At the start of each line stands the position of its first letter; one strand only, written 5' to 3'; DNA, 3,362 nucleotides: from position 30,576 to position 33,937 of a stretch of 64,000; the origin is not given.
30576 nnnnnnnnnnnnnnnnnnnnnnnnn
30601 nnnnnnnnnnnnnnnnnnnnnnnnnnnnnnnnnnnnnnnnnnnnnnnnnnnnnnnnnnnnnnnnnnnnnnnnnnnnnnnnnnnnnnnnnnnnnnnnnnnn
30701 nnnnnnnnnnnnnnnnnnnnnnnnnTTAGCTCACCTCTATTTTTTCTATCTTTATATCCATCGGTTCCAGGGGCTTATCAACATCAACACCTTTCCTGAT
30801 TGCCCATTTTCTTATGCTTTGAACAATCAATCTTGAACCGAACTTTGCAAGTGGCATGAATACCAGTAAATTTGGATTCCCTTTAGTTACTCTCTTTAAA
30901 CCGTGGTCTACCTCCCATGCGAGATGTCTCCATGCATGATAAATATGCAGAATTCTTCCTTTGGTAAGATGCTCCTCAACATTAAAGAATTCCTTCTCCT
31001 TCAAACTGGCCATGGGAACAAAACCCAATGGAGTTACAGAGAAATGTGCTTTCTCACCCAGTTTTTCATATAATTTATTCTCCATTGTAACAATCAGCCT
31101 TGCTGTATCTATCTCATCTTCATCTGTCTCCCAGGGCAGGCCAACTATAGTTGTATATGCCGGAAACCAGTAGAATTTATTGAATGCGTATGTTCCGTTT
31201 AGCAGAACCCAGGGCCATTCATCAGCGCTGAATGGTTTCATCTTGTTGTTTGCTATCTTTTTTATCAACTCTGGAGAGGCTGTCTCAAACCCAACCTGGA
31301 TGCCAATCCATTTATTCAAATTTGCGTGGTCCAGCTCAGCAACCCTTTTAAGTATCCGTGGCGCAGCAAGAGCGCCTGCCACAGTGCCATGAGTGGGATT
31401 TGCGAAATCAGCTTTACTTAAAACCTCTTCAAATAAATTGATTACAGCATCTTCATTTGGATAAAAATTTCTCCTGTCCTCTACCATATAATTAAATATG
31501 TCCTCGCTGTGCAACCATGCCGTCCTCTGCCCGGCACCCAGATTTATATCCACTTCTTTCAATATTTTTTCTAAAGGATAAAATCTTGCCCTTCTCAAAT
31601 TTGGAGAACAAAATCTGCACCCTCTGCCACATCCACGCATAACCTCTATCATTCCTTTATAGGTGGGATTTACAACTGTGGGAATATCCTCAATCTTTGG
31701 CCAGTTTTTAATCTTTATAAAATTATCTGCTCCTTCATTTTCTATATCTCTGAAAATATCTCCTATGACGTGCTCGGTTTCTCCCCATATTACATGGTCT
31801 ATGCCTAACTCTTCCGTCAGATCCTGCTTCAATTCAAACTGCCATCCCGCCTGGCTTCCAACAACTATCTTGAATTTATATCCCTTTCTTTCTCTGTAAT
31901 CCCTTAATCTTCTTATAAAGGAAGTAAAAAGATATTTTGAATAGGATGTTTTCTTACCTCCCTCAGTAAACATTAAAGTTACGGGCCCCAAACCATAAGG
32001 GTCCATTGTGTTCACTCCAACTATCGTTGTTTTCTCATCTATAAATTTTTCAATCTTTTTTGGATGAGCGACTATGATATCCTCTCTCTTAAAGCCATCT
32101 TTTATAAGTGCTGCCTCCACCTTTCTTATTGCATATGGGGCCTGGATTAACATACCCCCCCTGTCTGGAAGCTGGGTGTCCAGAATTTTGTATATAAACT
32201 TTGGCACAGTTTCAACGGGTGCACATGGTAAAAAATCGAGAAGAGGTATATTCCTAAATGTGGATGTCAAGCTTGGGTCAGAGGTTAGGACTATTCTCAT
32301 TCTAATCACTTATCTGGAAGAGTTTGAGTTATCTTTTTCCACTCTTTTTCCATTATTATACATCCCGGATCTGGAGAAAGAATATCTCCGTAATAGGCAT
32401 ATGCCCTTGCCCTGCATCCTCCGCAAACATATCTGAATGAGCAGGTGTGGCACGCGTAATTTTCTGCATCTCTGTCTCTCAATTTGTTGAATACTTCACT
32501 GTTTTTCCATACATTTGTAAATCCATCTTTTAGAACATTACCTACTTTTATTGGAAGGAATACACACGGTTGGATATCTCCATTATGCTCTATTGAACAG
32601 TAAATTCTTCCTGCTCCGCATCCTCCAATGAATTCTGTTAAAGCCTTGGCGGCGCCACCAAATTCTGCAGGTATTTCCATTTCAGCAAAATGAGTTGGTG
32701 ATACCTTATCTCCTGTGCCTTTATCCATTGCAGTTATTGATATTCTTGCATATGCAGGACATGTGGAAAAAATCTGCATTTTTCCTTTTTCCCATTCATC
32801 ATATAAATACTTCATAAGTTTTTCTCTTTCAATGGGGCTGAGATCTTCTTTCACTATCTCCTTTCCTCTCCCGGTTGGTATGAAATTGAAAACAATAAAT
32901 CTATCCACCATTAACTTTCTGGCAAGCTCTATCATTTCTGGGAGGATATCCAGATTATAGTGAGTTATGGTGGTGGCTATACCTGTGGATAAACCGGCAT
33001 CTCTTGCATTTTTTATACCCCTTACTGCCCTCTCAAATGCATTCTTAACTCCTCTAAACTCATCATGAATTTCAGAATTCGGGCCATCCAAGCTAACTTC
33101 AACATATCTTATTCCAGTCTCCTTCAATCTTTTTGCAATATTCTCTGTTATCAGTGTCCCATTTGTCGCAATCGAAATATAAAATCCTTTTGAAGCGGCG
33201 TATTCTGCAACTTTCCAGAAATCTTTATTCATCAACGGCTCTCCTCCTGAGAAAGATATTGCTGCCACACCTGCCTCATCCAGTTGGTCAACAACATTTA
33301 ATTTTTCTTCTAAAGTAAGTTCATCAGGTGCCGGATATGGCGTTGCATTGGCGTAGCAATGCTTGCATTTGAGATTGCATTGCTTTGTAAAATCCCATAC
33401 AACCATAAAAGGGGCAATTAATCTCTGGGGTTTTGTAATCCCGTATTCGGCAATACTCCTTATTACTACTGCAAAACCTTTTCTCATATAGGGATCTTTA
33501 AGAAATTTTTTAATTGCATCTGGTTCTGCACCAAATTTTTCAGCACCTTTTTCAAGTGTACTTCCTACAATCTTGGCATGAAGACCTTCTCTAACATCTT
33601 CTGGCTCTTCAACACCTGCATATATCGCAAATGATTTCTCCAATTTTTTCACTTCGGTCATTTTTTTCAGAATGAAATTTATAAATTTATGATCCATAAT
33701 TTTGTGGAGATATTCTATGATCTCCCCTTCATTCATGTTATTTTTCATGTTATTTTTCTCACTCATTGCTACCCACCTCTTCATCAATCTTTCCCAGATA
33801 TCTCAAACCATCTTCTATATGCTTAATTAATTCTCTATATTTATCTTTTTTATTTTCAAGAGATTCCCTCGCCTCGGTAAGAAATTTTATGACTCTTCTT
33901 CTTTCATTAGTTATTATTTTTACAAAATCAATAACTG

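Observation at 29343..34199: Regulator-headed cluster of three radical SAM enzymes, one SPASM-type and two B12-binding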

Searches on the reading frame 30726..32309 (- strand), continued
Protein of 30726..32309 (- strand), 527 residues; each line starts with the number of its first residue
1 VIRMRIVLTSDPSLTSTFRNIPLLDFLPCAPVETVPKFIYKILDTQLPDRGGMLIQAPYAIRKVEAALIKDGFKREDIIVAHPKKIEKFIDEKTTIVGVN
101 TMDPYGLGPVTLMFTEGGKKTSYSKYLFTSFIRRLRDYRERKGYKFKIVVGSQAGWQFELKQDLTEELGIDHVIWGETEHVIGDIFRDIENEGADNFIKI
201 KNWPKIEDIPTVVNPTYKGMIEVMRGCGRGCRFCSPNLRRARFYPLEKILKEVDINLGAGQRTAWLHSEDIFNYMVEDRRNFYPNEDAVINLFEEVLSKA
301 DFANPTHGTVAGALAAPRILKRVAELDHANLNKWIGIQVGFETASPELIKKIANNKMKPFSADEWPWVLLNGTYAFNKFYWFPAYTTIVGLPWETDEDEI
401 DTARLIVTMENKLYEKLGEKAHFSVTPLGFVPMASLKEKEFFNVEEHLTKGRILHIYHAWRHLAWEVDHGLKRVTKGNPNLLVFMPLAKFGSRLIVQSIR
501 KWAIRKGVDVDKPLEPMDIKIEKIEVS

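Call 77: predict_structure(alignment_id=A3)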
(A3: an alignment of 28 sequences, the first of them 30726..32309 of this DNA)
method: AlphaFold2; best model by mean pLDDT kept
length: 527 residues; sequences in the alignment: 28
mean_pLDDT: 88.4   pTM: 0.88
mean pLDDT of the five models: 88.4, 88.3, 87.8, 87.1, 85.1
residues with pLDDT >= 90: 324; 70-90: 154; 50-70: 43; < 50: 6
segments of 3 or more residues with pLDDT < 50: 434-438
pLDDT, mean of each block of 10 residues (from residue 1): 84 82 70 72 81 94 97 95 96 97 87 78 92 98 97 85 94 93 97 92 89 95 90 76 95 96 93 92 96 98 93 96 96 89 92 88 96 97 91 91 97 94 86 50 72 92 87 63 71 82 88 93 81
secondary structure, 60 per line:
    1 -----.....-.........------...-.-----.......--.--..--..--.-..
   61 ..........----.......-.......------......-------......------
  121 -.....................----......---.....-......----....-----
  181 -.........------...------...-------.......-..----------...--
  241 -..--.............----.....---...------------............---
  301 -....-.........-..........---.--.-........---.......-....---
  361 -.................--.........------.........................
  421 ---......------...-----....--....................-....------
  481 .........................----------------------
elements in order: E6-10 H12-15 H17-20 H37-43 H59-70 E78-81 H83-89 E96-101 H109-114 H123-142 E147-152 H156-160 H162-167 E172-175 H182-190 E197-199 E220-222 H246-258 E263-267 H286-297 E302-305 E307-309 H310-315 H317-326 E335-342 H346-352 H354-357 H362-378 E381-389 H396-420 E424-429 H444-447 H450-469 H471-474 H481-505

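Call 79: fold_search(model_id=the predicted structure, library=pdb)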
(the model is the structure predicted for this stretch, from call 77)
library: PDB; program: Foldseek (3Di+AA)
matches with E <= 10: 1416; with E <= 0.001: 25
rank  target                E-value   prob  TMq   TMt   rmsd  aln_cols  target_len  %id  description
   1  9ccb                  5.6e-16  1.00  0.51  0.62   8.2       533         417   15  X-ray crystal structure of methyl-coenzyme M reductase glutamine methylase (MgmA) from Methanothermobacter marburgensis  (released 2025-01-01)
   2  6wte_A                4.0e-12  1.00  0.49  0.46   5.5       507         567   12  Structure of radical S-adenosylmethionine methyltransferase, TsrM, from Kitasatospora setae with cobalamin and [4Fe-4S (released 2020-12-23)
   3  7mjw_A                6.3e-12  1.00  0.48  0.56   5.9       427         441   14  Methylated MiaB in the complex with 5'-deoxyadenosine, methionine and RNA (released 2021-09-15)
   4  7mjy_A                8.3e-12  1.00  0.50  0.57   5.7       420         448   14  MiaB in the complex with s-adenosyl-L-homocysteine and RNA (released 2021-09-15)
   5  6wte_B                8.3e-12  1.00  0.50  0.50   5.5       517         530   12  Structure of radical S-adenosylmethionine methyltransferase, TsrM, from Kitasatospora setae with cobalamin and [4Fe-4S (released 2020-12-23)
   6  7mjx_A                1.8e-11  1.00  0.48  0.56   6.0       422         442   14  MiaB in the complex with 5'-deoxyadenosine, methionine and RNA (released 2021-09-15)
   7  7mjz                  2.1e-11  1.00  0.49  0.57   5.9       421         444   14  The structure of MiaB with pentasulfide bridge (released 2021-09-15)
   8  6fd2_B                6.9e-11  1.00  0.50  0.57   8.4       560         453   14  Radical SAM 1,2-diol dehydratase AprD4 in complex with its substrate paromamine (released 2018-01-17)
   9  6fd2_A                8.7e-11  1.00  0.49  0.56   8.6       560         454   14  Radical SAM 1,2-diol dehydratase AprD4 in complex with its substrate paromamine (released 2018-01-17)
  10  7mjv_A                2.1e-10  1.00  0.50  0.58   5.8       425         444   14  MiaB in the complex with s-adenosylmethionine and RNA (released 2021-09-15)
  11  9a6d_A                2.9e-09  1.00  0.44  0.50   6.9       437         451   15  Integrative model of MTAB-YVFG by crosslinking MS and deep learning (released 2024-09-18)
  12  9n1c                  5.6e-08  1.00  0.45  0.39   6.4       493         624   11  Crystal structure of CysS from Corallococcus sp. CA054B with 5'-deoxyadenosine, methionine, and pantetheinylated 3-ethox (released 2026-01-28)
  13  7kdy_A                6.3e-08  1.00  0.51  0.42   9.5       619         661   12  Crystal structure of Streptomyces tokunonesis TokK with hydroxycobalamin, 5'-deoxyadenosine, methionine, and (2R)-pant (released 2022-01-12)
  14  9n1d                  6.7e-08  1.00  0.47  0.40   6.6       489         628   10  Crystal structure of CysS from Corallococcus sp. CA054B with 5'-deoxyadenosine and methionine bound (released 2026-01-28)
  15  9n1b                  1.0e-07  1.00  0.46  0.39   7.5       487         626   11  Crystal structure of CysS from Corallococcus sp. CA054B with 5'-deoxyadenosine, methionine, and pantetheinylated 3-metho (released 2026-01-28)
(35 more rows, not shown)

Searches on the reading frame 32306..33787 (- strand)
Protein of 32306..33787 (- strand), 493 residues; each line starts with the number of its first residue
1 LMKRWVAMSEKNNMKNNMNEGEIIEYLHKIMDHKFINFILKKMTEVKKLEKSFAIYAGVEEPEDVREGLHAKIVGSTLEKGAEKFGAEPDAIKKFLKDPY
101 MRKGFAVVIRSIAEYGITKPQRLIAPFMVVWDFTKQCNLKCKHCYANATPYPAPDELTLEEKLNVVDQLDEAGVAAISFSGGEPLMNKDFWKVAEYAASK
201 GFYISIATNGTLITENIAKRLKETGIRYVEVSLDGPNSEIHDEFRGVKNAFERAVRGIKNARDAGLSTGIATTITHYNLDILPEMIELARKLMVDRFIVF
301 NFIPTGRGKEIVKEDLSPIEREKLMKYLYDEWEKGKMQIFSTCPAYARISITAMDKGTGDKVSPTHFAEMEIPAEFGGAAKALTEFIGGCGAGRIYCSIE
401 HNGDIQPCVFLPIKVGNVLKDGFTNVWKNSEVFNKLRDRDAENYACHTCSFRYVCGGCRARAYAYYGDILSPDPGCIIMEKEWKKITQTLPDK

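Call 3: search_protein_families(library=pfam, proteins=[window:32306-33787:-], max_evalue=0.01)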
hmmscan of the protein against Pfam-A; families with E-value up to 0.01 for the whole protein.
window:32306-33787:- (493 aa): 3 families
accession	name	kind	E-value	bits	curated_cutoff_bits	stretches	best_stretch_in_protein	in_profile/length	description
PF04055.27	Radical_SAM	-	1.1e-33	117.2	29.5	1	133-288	3-165/166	Radical SAM superfamily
PF13186.11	SPASM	-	4.5e-10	40.1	21.5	1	390-449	1-66/67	Iron-sulfur cluster-binding domain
PF13353.11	Fer4_12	-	5.7e-10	40.1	22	1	133-238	11-118/137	4Fe-4S single cluster domain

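Call 4: search_protein_families(library=ncbifam, proteins=[window:32306-33787:-], max_evalue=0.01)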
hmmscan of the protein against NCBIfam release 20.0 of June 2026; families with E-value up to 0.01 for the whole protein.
window:32306-33787:- (493 aa): 95 families (the best 25 are shown)
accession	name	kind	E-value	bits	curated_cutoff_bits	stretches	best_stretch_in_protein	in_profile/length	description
TIGR04545.1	rSAM_ahbD_hemeb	equivalog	4.8e-95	318.8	500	1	128-477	1-336/339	heme b synthase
TIGR04053.2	TIGR04053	equivalog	7.4e-85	285.4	395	1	125-477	6-363/366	TIGR04053 family radical SAM/SPASM domain-containing protein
TIGR04055.1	rSAM_NirJ2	equivalog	1.4e-80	271.2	500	2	128-350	1-223/326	putative heme d1 biosynthesis radical SAM protein NirJ2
TIGR04051.1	rSAM_NirJ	equivalog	1.6e-68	231.2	515.45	1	128-482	3-352/354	heme d1 biosynthesis radical SAM protein NirJ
TIGR04546.1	rSAM_ahbC_deAc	equivalog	4.1e-68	229.9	650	1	128-482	40-389/390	12,18-didecarboxysiroheme deacetylase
TIGR04347.1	pseudo_SAM_Halo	equivalog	4.7e-68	230.2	525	1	128-482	39-389/390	TIGR04347 family pseudo-SAM/SPASM protein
TIGR04054.1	rSAM_NirJ1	equivalog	6.5e-64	215.9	650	1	128-482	37-386/387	putative heme d1 biosynthesis radical SAM protein NirJ1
TIGR04303.1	GeoRSP_rSAM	equivalog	4.1e-63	213.9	400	2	124-334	2-210/325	GeoRSP system radical SAM/SPASM protein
TIGR03962.1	mycofact_rSAM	equivalog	3.1e-54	184.4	265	2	123-330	8-210/339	mycofactocin radical SAM maturase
NF050035.1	rSAM_WgK_link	exception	4e-47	161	650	2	125-310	7-192/367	radical SAM/SPASM peptide maturase WgkB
TIGR02109.1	PQQ_syn_pqqE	equivalog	1.4e-40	139.4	381.35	2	124-299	4-179/358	pyrroloquinoline quinone biosynthesis protein PqqE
TIGR04340.1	rSAM_ACGX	hypoth_equivalog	8.3e-40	137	400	2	127-336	3-213/341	radical SAM/SPASM domain protein, ACGX system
TIGR04250.1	SCM_rSAM_ScmE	equivalog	2.8e-39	135.1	400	1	129-476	5-345/358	SynChlorMet cassette radical SAM/SPASM protein ScmE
TIGR04251.1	SCM_rSAM_ScmF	equivalog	4.3e-39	134.9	400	1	132-472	9-335/353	SynChlorMet cassette radical SAM/SPASM protein ScmF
TIGR04133.1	rSAM_w_lipo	hypoth_equivalog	2.2e-38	132.1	425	2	128-346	25-246/350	TIGR04133 family radical SAM/SPASM protein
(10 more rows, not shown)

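Call 18: find_homologous_proteins(query=window:32306-33787:-)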
Query window:32306-33787:- (493 aa): 7094 proteins with E <= 0.001 among 8000 candidates; the best 120 are listed.
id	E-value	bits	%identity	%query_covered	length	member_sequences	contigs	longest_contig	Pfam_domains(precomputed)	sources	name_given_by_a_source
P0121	0.0e+0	1143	100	100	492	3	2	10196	PF13186.12,PF04055.28,PF13353.12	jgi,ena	-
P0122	7.3e-281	950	83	97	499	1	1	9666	PF13186.12,PF04055.28,PF13353.12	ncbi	-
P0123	4.4e-280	947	83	96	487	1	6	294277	PF13186.12,PF04055.28,PF13353.12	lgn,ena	-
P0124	8.9e-280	946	83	97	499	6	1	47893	PF13186.12,PF04055.28,PF13353.12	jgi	-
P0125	1.1e-278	943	83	97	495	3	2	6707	PF13186.12,PF04055.28,PF13353.12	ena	-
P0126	7.5e-277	937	81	96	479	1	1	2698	PF13186.12,PF04055.28,PF13353.12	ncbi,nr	ncbi:MAG: radical SAM protein [Thermoplasmata archaeon]|nr:radical SAM protein [Thermoplasmata archa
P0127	1.2e-273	926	80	97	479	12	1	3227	PF13186.12,PF04055.28,PF13353.12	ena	-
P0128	1.2e-273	926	81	97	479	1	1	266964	PF13186.12,PF04055.28,PF13353.12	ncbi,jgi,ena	-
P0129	3.3e-273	925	79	98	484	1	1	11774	PF13186.12,PF04055.28,PF13353.12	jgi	-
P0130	4.8e-273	924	81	97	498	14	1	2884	PF13186.12,PF04055.28,PF13353.12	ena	-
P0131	5.7e-273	924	81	96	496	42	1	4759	PF13186.12,PF04055.28,PF13353.12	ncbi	-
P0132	3.5e-272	921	79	97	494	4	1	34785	PF13186.12,PF04055.28,PF13353.12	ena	-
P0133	4.2e-271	918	78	96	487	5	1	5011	PF13186.12,PF04055.28,PF13353.12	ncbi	-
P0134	4.0e-270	915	77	98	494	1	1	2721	PF13186.12,PF04055.28,PF13353.12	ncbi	-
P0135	1.7e-269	913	80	97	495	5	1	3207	PF13186.12,PF04055.28,PF13353.12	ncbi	-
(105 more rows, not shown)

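Call 19: search_solved_structures(query=window:32306-33787:-, max_evalue=1e-10)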
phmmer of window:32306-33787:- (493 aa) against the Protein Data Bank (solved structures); distinct sequences matched with E-value up to 1e-10: 7.
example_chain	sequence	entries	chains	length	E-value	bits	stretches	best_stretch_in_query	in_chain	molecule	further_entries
6efn_A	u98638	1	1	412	1.8e-20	76.3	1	126-310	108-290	Sporulation killing factor maturation protein SkfB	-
6c8v_A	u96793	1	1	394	1.4e-17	66.7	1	124-299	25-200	Coenzyme PQQ synthesis protein E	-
5wgg_A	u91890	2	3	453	7.5e-16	61.1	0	131-289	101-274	Radical SAM domain protein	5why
7vob_C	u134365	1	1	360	2.4e-15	59.4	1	137-287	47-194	Cytosylglucuronate decarboxylase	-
7voc_C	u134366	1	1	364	2.4e-15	59.4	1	137-287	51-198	Cytosylglucuronate decarboxylase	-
5v1q_A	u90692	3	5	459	7.3e-13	51.2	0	123-330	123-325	Radical SAM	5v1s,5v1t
7tol_A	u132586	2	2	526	1.6e-12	50.1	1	127-304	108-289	glycerol dibiphytanyl glycerol tetraether - macrocyclic archaeol synthase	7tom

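Call 37: find_related_loci(query=window:32306-33787:-, collection=genome_contigs, flank=8000)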
Query window:32306-33787:- (493 aa) in genome_contigs; peptide patterns used: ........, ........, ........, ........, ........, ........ (x = any residue, [..] = any of these).
112 stretches matched a pattern; 29 encode a relative of the query (tblastn E <= 1e-3); 29 distinct loci.
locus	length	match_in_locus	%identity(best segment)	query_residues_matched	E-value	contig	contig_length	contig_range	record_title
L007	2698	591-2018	81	15-490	0e+0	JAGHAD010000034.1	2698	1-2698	MAG: Thermoplasmata archaeon isolate AUK221 PB_MBMC_175_c_000000000051, whole genome shotgun sequence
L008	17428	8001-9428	81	15-490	0e+0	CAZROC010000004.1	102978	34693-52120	MAG TPA_asm: uncultured Thermoplasmata archaeon isolate SRP141559_co1_102 genome assembly, contig: NODE_27_length_102978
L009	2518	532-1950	82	18-490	0e+0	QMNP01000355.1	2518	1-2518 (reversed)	MAG: Candidatus Cloacimonadota bacterium isolate B137_G9 B137_Guay9_scaffold_111631, whole genome shotgun sequence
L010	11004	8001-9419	81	18-490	0e+0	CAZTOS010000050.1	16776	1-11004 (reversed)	MAG TPA_asm: uncultured Thermococci archaeon isolate SRP141559_co1_254 genome assembly, contig: NODE_1737_length_16776_c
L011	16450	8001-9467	77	1-490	0e+0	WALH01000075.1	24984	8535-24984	MAG: DHVE2 group archaeon isolate S014_50 k151_42912, whole genome shotgun sequence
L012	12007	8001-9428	80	13-488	0e+0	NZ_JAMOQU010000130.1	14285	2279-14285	MAG: Thermococcus sp. isolate 4561-380_maxbin2_scaf2bin.010 4561-380_scaffold_946_c1, whole genome shotgun sequence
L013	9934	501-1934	78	11-488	0e+0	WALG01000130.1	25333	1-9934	MAG: DHVE2 group archaeon isolate S014_41 k151_297821, whole genome shotgun sequence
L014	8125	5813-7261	78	4-490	0e+0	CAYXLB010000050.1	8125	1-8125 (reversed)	MAG TPA_asm: uncultured Thermoplasmata archaeon isolate SRP144503_co3_221 genome assembly, contig: NODE_3401_length_8125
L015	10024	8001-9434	79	11-488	0e+0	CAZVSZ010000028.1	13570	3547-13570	MAG TPA_asm: uncultured Thermoplasmata archaeon isolate binchicken_co164_13 genome assembly, contig: NODE_1133_length_13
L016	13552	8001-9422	80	17-490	0e+0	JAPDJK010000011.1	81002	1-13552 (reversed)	MAG: Thermococci archaeon isolate S5B1_HD70 c_000000000113, whole genome shotgun sequence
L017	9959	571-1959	73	19-486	0e+0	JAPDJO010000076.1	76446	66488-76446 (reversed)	MAG: Thermoplasmatota archaeon isolate S4B1_HD70 c_000000000128, whole genome shotgun sequence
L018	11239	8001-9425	70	15-489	0e+0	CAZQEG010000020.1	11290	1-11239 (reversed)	MAG TPA_asm: uncultured Thermoplasmata archaeon isolate binchicken_co164_190 genome assembly, contig: NODE_1714_length_1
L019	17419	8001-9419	78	18-490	0e+0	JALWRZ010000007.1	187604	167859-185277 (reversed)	MAG: DHVE2 group archaeon isolate M2_metabat2_scaf2bin.040 M2_NODE_24_length_187604_cov_7.818228, whole genome shotgun s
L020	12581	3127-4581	68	6-488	0e+0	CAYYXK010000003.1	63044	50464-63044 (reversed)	MAG TPA_asm: uncultured Thermoplasmata archaeon isolate SRP141559_co1_62 genome assembly, contig: NODE_105_length_63044_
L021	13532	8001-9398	60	14-483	0e+0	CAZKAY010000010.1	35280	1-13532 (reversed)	MAG TPA_asm: uncultured Thermoproteales archaeon isolate SRP141552_co1_92 genome assembly, contig: NODE_428_length_35280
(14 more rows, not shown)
